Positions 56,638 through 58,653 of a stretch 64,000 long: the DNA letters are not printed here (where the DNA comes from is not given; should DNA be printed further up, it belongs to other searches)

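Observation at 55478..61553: Island-borne operon I cannot place: secreted STN/N0-IPT protein + leaderless thermolysin-like peptidase + MBL-fold hydrolase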

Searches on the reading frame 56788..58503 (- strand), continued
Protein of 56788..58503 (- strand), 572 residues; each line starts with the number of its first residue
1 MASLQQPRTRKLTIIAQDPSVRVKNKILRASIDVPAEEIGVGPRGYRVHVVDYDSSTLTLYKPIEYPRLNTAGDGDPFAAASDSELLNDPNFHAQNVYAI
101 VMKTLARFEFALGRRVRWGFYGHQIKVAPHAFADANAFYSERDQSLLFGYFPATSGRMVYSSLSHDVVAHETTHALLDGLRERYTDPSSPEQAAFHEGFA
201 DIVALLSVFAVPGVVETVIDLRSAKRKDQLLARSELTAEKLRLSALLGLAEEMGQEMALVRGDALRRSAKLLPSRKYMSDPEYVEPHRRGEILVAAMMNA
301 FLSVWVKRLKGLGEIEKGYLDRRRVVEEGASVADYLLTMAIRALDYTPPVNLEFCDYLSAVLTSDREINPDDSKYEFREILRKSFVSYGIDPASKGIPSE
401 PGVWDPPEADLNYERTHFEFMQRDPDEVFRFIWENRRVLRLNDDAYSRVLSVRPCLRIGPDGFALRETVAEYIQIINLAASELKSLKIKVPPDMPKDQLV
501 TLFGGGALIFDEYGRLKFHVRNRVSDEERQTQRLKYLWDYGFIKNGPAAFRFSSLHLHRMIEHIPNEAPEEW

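Call 44: predict_structure(alignment_id=A1)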
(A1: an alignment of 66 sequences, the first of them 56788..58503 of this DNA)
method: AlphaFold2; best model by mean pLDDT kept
length: 572 residues; sequences in the alignment: 66
mean_pLDDT: 85.3   pTM: 0.89
mean pLDDT of the five models: 85.3, 84.7, 83.6, 82.4, 81.8
residues with pLDDT >= 90: 309; 70-90: 194; 50-70: 42; < 50: 27
segments of 3 or more residues with pLDDT < 50: 551-572
pLDDT, mean of each block of 10 residues (from residue 1): 68 87 84 81 80 80 78 79 90 93 95 90 86 76 87 73 87 91 75 90 95 90 85 92 79 54 63 93 87 96 96 93 96 96 93 95 93 93 98 91 87 87 94 93 92 90 90 94 94 93 93 92 91 90 65 46 34 27
secondary structure, 60 per line:
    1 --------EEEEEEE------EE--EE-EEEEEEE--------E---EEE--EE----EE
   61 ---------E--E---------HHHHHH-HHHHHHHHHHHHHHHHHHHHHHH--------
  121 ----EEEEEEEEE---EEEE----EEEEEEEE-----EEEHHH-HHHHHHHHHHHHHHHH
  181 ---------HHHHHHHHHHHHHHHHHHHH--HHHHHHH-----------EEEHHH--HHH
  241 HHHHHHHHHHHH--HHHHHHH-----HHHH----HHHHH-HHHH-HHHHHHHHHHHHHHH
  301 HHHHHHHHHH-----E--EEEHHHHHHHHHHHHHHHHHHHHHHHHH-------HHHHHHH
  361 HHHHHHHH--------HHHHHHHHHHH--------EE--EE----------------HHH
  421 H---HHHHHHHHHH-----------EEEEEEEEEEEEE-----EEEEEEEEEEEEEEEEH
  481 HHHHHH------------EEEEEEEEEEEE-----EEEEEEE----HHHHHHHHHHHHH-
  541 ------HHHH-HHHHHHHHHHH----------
elements in order: E9-15 E29-35 E48-50 H83-88 H90-112 E125-133 E137-140 E145-152 E158-160 H165-180 H190-209 H212-218 E230-232 H238-252 H255-261 H267-270 H275-279 H281-284 H286-310 E319-321 H322-346 H354-368 H377-387 H418-421 H425-434 E446-458 E464-479 H480-486 E499-510 E516-522 H527-539 H547-550 H552-562

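Call 48: fold_search(model_id=the predicted structure, library=pdb)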
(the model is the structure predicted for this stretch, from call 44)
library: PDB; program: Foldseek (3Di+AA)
matches with E <= 10: 344; with E <= 0.001: 0
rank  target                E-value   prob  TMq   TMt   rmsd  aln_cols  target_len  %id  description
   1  4ow3                  1.2e-03  1.00  0.31  0.50   9.8       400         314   13  Thermolysin structure determined by free-electron laser (released 2014-03-12)
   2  9cme                  3.1e-03  0.66  0.17  0.15  18.3       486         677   10  Room Temperature Crystal Structure of Collagenase ColH from Hathewaya histolytica at 2.7 Angstrom resolution (released 2026-01-14)
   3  7bb8_A                2.7e-02  0.80  0.23  0.34  17.1       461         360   10  Crystal structure of Lugdulysin, a Staphylococcus lugdunensis M30 zinc metallopeptidase (released 2022-07-13)
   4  3ub1_D                3.4e-02  0.44  0.09  0.16   9.6       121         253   14  Ntf2 like protein involved in plasmid conjugation (released 2012-02-08)
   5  3ub1_C                3.6e-02  0.38  0.09  0.16   9.8       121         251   14  Ntf2 like protein involved in plasmid conjugation (released 2012-02-08)
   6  3ub1_B                4.0e-02  0.44  0.09  0.16   9.7       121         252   14  Ntf2 like protein involved in plasmid conjugation (released 2012-02-08)
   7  8pyh_A                2.4e-01  0.06  0.09  0.13  20.1       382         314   10  Crystal structure of the Orange Carotenoid Protein 2 (OCP2) from Crinalium epipsammum PCC 9333 (released 2024-01-03)
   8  5u9o_E                3.1e-01  0.11  0.08  0.18  10.7       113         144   16  Cocrystal structure of the intermembrane space region of the plastid division proteins PARC6 and PDV1 (released 2017-12-20)
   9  5u9l_B                3.1e-01  0.11  0.08  0.18  10.8       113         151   16  Crystal structure of the intermembrane space region of the plastid division protein PARC6 (released 2017-12-20)
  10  5d9r                  3.8e-01  0.11  0.08  0.20  10.4       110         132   14  Crystal structure of a conserved domain in the intermembrane space region of the plastid division protein ARC6 (released 2015-11-11)
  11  5had                  4.2e-01  0.12  0.08  0.20  10.3       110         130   14  Crystal structure of intermembrane space region of chloroplast protein ARC6 (released 2017-01-18)
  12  5oo7_A                4.2e-01  0.11  0.09  0.17  16.2       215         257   13  The ENTH domain from epsin-2 in complex with phosphatidylinositol 4,5-bisphosphate (PIP2) (released 2018-03-07)
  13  3gia                  4.2e-01  0.05  0.08  0.10  20.7       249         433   12  Crystal Structure of ApcT Transporter (released 2009-08-18)
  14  6i1i                  4.6e-01  0.02  0.07  0.10  21.2       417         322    9  Crystal structure of TP domain from Escherichia coli penicillin-binding protein 3 in complex with penicillin (released 2019-11-20)
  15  7vpq_A                5.1e-01  0.35  0.22  0.15   9.6       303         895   12  Structures of a deltacoronavirus spike protein bound to porcine and human receptors indicate the risk of virus adaptat (released 2022-03-16)
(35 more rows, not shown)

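Call 54: search_protein_families(library=pfam, alignment_id=A3, max_evalue=0.00001)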
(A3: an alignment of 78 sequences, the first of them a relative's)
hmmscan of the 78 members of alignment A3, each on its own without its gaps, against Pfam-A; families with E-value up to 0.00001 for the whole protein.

A. member 1, L001:7196-8548:+ (451 aa): 6 families
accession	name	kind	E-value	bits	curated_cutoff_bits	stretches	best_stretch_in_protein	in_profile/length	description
PF00158.32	Sigma54_activat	-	3e-71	239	20.2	1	144-310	1-167/168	Sigma-54 interaction domain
PF25601.1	AAA_lid_14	-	1.3e-28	99.1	27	1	316-397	1-82/87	AAA+ ATPase lid domain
PF14532.12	Sigma54_activ_2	-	1.3e-18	68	25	1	145-315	1-138/138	Sigma-54 interaction domain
PF07728.20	AAA_5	-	4.4e-08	33.7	22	1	168-288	2-125/139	AAA domain (dynein-related subfamily)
PF02954.25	HTH_8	-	2.4e-07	30.8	22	1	414-443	9-38/42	Bacterial regulatory protein, Fis family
PF00004.35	AAA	-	1.3e-06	29.4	21.2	1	168-287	1-111/131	ATPase family associated with various cellular activities (AAA)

B. families by the number of members that match (of 78 scanned): 105 families (the first 25 are shown)
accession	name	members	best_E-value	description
PF01734.28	Patatin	4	1.3e-21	Patatin-like phospholipase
PF03703.20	bPH_2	3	1e-39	Bacterial PH domain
PF12770.12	CHAT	2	3.5e-45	CHAT domain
PF00378.25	ECH_1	2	4.3e-43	Enoyl-CoA hydratase/isomerase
PF11376.13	DUF3179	2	1.1e-39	Protein of unknown function (DUF3179)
PF16113.10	ECH_2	2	5.3e-22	Enoyl-CoA hydratase/isomerase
PF07287.17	AtuA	1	2.5e-157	Acyclic terpene utilisation family protein AtuA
PF00939.25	Na_sulph_symp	1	3.6e-140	Sodium:sulfate symporter transmembrane region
PF02350.25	Epimerase_2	1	4.5e-101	UDP-N-acetylglucosamine 2-epimerase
PF01266.30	DAO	1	2.7e-72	FAD dependent oxidoreductase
PF00158.32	Sigma54_activat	1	3e-71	Sigma-54 interaction domain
PF07609.16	DUF1572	1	2.8e-69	Protein of unknown function (DUF1572)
PF01380.27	SIS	1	1e-54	SIS domain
PF00069.31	Pkinase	1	5e-49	Protein kinase domain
PF13393.11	tRNA-synt_His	1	3.4e-45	Histidyl-tRNA synthetase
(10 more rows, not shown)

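Call 55: search_protein_families(library=pfam, alignment_id=A4, max_evalue=0.00001)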
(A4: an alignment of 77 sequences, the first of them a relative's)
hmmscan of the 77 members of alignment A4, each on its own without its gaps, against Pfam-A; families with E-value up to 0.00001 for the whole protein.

A. member 1, L001:13080-14408:- (442 aa): 0 families

B. families by the number of members that match (of 77 scanned): 89 families (the first 25 are shown)
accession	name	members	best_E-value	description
PF13847.12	Methyltransf_31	3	4.7e-26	Methyltransferase domain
PF13649.12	Methyltransf_25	3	1.7e-20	Methyltransferase domain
PF08241.18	Methyltransf_11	3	1.7e-18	Methyltransferase domain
PF08242.18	Methyltransf_12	3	8.4e-18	Methyltransferase domain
PF08482.15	HrpB_C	2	4.1e-41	ATP-dependent helicase C-terminal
PF21320.3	HTH_65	2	2.9e-39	Rv2258c-like winged HTH domain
PF00378.25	ECH_1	2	7.6e-33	Enoyl-CoA hydratase/isomerase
PF13620.12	CarboxypepD_reg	2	2.3e-22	Carboxypeptidase regulatory-like domain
PF01408.29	GFO_IDH_MocA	2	4.8e-22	Oxidoreductase family, NAD-binding Rossmann fold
PF13975.11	gag-asp_proteas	2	5.7e-22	gag-polyprotein putative aspartyl protease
PF13517.12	FG-GAP_3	2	2.7e-21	FG-GAP-like repeat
PF13650.11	Asp_protease_2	2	1.9e-17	Aspartyl protease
PF13489.12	Methyltransf_23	2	6.4e-17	Methyltransferase domain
PF01734.28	Patatin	2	1.2e-13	Patatin-like phospholipase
PF00271.37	Helicase_C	2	3.5e-11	Helicase conserved C-terminal domain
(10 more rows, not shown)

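Call 68: search_protein_families(library=pfam, proteins=[L003:5703-6362:+, L003:2025-5153:+], max_evalue=0.01)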
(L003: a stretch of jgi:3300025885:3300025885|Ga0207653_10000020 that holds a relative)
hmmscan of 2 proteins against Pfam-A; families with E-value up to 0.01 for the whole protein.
L003:5703-6362:+ (220 aa): 0 families

L003:2025-5153:+ (1043 aa): 1 family
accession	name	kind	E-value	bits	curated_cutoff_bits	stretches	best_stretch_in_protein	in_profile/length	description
PF01734.28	Patatin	-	2e-05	25.4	27.7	1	56-102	1-45/191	Patatin-like phospholipase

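Call 69: search_dna_similar(query=window:56788-58503:-, collection=plasmids, mode=protein, max_rows=25)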
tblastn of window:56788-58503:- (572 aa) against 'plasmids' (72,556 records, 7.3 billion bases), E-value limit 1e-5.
Records with a match: 49; places in all: 54; records where one place covers at least 80% of the query: 21.
Best place of each record, by identity: <60% 49.
By first word of the organism name: Rhizobium 20; Agrobacterium 6; Hymenobacter 4; Mesorhizobium 3; Phyllobacterium 2; Ensifer 2; Polymorphobacter 2; Isosphaeraceae 1; Methylorubrum 1; Sinorhizobium 1; and 7 more.
By predicted mobility (MOB-suite, as given by PLSDB): non-mobilizable 25; conjugative 22; mobilizable 2.
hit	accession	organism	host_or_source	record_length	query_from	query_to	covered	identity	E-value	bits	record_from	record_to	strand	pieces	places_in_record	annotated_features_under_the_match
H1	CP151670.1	Isosphaeraceae bacterium EP7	-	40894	3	572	100%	56.9%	0e+0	620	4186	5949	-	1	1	hypothetical protein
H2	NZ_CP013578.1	Rhizobium phaseoli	Phaseolus vulgaris,Whole ...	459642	9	559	96%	55.3%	0e+0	595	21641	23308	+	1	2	hypothetical protein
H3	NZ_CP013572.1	Rhizobium phaseoli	Phaseolus vulgaris,Whole ...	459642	9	559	96%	55.3%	0e+0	595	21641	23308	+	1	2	hypothetical protein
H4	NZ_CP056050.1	Agrobacterium vitis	Vitis vinifera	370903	9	559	96%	55.0%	0e+0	593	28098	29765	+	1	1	hypothetical protein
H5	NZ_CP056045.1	Agrobacterium vitis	Vitis vinifera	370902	9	559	96%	55.0%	0e+0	593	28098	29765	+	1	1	hypothetical protein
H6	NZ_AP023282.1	Agrobacterium vitis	Vitis vinifera,grapevine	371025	9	559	96%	55.0%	0e+0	593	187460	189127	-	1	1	hypothetical protein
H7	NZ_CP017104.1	Rhizobium gallicum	Phaseolus vulgaris,Whole ...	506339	7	560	97%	44.8%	4e-149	482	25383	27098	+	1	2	hypothetical protein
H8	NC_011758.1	Methylorubrum extorquens CM4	-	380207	4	558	97%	31.1%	2e-62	230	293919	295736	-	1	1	S8 family serine peptidase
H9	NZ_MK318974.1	Rhizobium rhizogenes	-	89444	3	548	95%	31.4%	2e-64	236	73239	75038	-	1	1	hypothetical protein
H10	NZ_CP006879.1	Rhizobium gallicum bv. gallicum R602sp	Phaseolus vulgaris,whole ...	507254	7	542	94%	32.0%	4e-62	229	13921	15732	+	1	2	hypothetical protein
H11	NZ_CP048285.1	Rhizobium leguminosarum bv. viciae 248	Fava bean,whole organism,nodules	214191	6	548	95%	31.2%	9e-62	228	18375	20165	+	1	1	hypothetical protein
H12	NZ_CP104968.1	Phyllobacterium sp. A18/5-2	Vicia costata,cell culture,root nodule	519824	7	542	94%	31.6%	2e-59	221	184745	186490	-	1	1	S8 family serine peptidase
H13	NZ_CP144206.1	Sinorhizobium chiapasense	mixed culture,rhizosphere soil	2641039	6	536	93%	31.7%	6e-60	223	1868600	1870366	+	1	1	none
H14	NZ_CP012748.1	Paraburkholderia caribensis MBA4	soil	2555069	7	538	93%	30.6%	7e-60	223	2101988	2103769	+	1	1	none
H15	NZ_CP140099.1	Deinococcus sp. AB2017081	pure culture,soil near an iron factory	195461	7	511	88%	31.4%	3e-54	206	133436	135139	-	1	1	hypothetical protein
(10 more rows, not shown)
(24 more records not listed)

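Call 70: search_dna_similar(query=window:56788-58503:-, collection=phages, mode=protein, max_rows=15)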
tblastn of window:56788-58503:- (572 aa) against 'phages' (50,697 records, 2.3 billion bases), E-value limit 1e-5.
Records with a match: 2; places in all: 2; records where one place covers at least 80% of the query: 0.
Best place of each record, by identity: <60% 2.
By first word of the organism name: Bacteriophage 1; uncultured 1.
By host as written in the record: - 2.
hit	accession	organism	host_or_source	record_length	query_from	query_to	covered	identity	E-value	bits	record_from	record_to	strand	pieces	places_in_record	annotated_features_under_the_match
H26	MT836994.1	Bacteriophage sp.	human fecal samples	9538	1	390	68%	39.3%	1e-59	220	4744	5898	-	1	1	record has no annotation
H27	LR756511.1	uncultured phage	metagenomic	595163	123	286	29%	35.8%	2e-9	67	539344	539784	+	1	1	record has no annotation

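Call 71: get_annotated_region(hit=H8, flank=6000)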
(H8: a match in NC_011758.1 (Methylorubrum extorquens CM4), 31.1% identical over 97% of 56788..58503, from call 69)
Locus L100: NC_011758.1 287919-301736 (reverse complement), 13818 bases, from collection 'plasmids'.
description: Methylorubrum extorquens CM4 plasmid pCMU01, complete sequence
organism: Methylorubrum extorquens CM4 (NCBI taxid 440085)
taxonomy: Bacteria; Pseudomonadota; Alphaproteobacteria; Hyphomicrobiales; Methylobacteriaceae; Methylorubrum; Methylorubrum extorquens; Methylorubrum extorquens CM4
host: -; source: -; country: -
typing (MOB-suite, as given by PLSDB): conjugative; replicon rep_cluster_4; relaxase MOBQ; mating-pair formation MPF_I
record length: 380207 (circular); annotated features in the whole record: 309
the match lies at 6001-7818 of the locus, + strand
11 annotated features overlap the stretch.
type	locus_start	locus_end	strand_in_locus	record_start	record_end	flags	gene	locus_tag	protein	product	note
CDS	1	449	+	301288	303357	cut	-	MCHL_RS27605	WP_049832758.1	AAA family ATPase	-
CDS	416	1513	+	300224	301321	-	-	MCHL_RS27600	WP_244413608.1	3'-5' exonuclease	-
CDS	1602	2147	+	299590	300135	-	-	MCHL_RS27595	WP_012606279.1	metallophosphoesterase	-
CDS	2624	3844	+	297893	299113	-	-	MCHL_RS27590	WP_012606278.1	DUF2235 domain-containing protein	-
CDS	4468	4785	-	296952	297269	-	-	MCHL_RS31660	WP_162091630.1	hypothetical protein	-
CDS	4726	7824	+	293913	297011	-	-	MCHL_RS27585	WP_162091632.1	S8 family serine peptidase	GO:0006508 - proteolysis [Evidence IEA]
CDS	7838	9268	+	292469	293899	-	-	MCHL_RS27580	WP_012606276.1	MBL fold metallo-hydrolase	-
CDS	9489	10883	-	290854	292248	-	-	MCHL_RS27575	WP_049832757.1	SIR2 family protein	-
CDS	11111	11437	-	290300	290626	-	-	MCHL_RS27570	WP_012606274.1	hypothetical protein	-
CDS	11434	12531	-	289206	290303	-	-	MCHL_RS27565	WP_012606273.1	IS5-like element ISMch8 family transposase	GO:0006313 - DNA transposition [Evidence IEA]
CDS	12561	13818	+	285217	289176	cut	-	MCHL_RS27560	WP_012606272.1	SIR2 family protein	-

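Call 72: get_annotated_region(hit=H2, flank=6000)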
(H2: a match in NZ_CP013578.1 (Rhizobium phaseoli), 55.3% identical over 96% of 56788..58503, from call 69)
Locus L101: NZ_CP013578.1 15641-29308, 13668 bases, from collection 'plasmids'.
description: Rhizobium phaseoli strain N671 plasmid pRphaN671d, complete sequence
organism: Rhizobium phaseoli (NCBI taxid 396)
taxonomy: Bacteria; Pseudomonadota; Alphaproteobacteria; Hyphomicrobiales; Rhizobiaceae; Rhizobium; Rhizobium phaseoli
host: -; source: Phaseolus vulgaris,Whole organism,Legume-root nodule,legume-root nodule; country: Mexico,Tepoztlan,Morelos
typing (MOB-suite, as given by PLSDB): conjugative; replicon rep_cluster_119,rep_cluster_287; relaxase MOBQ; mating-pair formation MPF_T
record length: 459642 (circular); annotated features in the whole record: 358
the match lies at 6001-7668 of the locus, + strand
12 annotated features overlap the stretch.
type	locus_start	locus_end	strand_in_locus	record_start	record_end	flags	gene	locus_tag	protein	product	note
CDS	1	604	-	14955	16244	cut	-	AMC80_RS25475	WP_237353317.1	ATP-binding protein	-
CDS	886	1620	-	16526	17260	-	-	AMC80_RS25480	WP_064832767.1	DUF6602 domain-containing protein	-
CDS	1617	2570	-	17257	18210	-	-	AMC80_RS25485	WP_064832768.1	AAA family ATPase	-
CDS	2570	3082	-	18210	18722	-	-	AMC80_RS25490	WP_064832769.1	hypothetical protein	-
CDS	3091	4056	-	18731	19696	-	-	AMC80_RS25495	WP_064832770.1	CBASS oligonucleotide cyclase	-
CDS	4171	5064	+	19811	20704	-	-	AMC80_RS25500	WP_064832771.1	WYL domain-containing protein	-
CDS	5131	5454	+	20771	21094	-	-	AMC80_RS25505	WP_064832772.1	hypothetical protein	-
CDS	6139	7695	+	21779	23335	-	-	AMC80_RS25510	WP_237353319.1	hypothetical protein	-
CDS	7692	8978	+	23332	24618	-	-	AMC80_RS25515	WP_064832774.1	hypothetical protein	-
CDS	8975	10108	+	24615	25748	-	-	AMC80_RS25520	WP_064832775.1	DUF2235 domain-containing protein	-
CDS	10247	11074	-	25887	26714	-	-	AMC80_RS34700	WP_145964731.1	hypothetical protein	-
CDS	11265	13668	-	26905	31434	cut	-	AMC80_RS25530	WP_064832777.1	SAV_2336 N-terminal domain-related protein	-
